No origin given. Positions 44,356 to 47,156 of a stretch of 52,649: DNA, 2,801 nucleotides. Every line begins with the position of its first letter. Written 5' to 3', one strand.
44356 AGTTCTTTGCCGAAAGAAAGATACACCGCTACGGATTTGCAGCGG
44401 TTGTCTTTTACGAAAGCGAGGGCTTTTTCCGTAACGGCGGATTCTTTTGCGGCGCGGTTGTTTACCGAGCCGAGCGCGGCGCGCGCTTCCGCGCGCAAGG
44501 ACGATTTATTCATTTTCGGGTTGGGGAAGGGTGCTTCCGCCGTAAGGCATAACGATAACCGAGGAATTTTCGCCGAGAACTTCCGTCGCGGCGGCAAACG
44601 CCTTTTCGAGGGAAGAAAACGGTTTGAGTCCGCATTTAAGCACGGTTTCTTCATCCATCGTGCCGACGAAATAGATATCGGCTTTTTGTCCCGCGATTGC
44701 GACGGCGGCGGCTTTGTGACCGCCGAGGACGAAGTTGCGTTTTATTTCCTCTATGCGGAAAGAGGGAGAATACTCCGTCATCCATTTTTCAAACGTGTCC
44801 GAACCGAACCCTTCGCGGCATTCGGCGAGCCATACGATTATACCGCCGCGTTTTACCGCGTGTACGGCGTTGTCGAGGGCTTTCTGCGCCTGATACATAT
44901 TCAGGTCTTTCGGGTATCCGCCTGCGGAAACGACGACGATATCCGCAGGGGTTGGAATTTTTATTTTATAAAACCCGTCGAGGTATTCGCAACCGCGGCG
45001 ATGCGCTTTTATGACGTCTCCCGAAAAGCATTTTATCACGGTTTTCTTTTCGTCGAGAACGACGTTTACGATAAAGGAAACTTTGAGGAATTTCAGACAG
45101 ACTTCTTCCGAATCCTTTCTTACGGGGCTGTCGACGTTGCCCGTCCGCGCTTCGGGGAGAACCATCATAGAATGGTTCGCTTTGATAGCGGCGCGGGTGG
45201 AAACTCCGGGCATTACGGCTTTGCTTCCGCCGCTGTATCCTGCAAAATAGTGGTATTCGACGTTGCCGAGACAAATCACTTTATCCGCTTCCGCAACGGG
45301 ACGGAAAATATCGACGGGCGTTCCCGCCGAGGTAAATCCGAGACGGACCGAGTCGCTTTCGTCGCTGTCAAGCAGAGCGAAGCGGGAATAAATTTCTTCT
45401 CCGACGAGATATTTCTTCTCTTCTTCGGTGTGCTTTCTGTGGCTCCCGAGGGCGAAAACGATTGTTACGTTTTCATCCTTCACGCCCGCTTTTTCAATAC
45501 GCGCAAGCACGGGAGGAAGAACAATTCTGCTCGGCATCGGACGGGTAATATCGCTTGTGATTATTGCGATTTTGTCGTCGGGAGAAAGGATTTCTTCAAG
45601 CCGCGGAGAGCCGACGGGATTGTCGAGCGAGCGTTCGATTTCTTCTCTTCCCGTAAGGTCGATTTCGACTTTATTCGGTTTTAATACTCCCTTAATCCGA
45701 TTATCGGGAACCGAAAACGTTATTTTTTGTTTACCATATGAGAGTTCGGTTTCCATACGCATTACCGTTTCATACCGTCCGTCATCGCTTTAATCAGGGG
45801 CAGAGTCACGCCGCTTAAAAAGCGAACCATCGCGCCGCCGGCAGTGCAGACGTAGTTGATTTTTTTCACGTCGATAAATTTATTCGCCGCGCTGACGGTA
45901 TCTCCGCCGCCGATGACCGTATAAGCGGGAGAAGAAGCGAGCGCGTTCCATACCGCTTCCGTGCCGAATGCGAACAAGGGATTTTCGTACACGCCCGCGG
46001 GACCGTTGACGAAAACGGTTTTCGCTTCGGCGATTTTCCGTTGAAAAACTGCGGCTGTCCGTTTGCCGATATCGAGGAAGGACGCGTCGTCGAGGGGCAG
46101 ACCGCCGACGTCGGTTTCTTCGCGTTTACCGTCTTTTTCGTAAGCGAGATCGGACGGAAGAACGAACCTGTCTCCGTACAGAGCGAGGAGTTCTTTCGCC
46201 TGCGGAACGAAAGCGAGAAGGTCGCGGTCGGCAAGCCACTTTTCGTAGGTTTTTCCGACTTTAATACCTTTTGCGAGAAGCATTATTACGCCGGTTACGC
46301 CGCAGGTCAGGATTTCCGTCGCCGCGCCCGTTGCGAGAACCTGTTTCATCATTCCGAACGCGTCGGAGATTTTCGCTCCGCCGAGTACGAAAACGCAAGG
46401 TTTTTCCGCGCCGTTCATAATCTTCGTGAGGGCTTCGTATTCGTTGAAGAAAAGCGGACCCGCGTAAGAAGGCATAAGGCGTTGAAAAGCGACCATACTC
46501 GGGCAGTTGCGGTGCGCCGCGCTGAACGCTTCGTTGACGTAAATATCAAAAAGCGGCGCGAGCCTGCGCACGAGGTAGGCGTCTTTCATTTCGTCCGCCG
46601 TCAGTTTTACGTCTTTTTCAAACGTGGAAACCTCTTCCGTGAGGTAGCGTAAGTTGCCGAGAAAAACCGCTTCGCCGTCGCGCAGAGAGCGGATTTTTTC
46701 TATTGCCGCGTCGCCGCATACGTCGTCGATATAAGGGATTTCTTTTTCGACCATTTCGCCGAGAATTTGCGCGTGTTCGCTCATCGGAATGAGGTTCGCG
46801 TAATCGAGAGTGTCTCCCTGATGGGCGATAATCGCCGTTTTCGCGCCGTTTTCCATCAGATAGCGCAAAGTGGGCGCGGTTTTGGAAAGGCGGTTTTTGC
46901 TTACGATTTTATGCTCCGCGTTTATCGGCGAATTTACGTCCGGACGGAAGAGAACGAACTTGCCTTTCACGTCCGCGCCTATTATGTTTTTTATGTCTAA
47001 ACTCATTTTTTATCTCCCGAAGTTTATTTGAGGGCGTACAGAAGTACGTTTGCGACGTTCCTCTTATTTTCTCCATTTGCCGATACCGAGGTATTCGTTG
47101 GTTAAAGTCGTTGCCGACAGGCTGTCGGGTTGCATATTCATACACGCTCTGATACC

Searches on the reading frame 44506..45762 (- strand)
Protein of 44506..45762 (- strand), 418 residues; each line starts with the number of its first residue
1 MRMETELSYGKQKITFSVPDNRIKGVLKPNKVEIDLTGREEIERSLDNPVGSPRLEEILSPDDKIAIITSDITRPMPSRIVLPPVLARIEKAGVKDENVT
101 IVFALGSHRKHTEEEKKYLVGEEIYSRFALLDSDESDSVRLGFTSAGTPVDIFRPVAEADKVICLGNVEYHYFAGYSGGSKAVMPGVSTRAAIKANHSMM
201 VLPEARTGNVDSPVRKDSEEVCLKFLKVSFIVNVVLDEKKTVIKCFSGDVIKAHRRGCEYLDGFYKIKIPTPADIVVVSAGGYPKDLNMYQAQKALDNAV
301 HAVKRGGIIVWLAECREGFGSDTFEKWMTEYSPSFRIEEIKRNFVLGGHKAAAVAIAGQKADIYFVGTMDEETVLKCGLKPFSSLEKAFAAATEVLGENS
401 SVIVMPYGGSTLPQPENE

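Call 25: search_protein_families(library=pfam, proteins=[window:44506-45762:-])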
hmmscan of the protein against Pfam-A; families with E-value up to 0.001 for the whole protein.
window:44506-45762:- (418 aa): 3 families
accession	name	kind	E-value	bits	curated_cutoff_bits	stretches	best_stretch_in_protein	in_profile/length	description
PF09861.14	Lar_N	-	8.1e-73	244.4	23.3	1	9-208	1-204/204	Lactate racemase N-terminal domain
PF21113.2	LarA_C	-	1.3e-20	74.3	25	1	271-410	4-149/152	Lactate racemase C-terminal domain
PF04015.17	DUF362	-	0.00082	19.9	24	0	129-194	69-136/200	Domain of unknown function (DUF362)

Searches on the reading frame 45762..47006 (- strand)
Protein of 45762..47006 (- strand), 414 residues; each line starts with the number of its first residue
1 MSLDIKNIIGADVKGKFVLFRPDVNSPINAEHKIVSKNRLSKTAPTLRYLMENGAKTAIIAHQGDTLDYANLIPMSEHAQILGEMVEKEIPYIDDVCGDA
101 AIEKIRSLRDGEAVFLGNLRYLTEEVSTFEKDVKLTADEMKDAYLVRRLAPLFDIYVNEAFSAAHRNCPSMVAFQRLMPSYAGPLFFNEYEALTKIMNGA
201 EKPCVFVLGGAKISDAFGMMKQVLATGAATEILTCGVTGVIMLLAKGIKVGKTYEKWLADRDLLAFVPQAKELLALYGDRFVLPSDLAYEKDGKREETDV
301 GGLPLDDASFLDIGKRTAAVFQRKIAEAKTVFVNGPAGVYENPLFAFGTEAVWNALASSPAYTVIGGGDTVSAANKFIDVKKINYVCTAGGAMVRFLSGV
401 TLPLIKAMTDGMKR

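Call 25: search_protein_families(library=pfam, proteins=[window:45762-47006:-])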
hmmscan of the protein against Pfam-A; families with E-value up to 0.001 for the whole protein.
window:45762-47006:- (414 aa): 1 family
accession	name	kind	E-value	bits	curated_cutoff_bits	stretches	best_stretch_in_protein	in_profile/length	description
PF00162.24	PGK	-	2.9e-100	336.4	27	1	11-399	4-378/379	Phosphoglycerate kinase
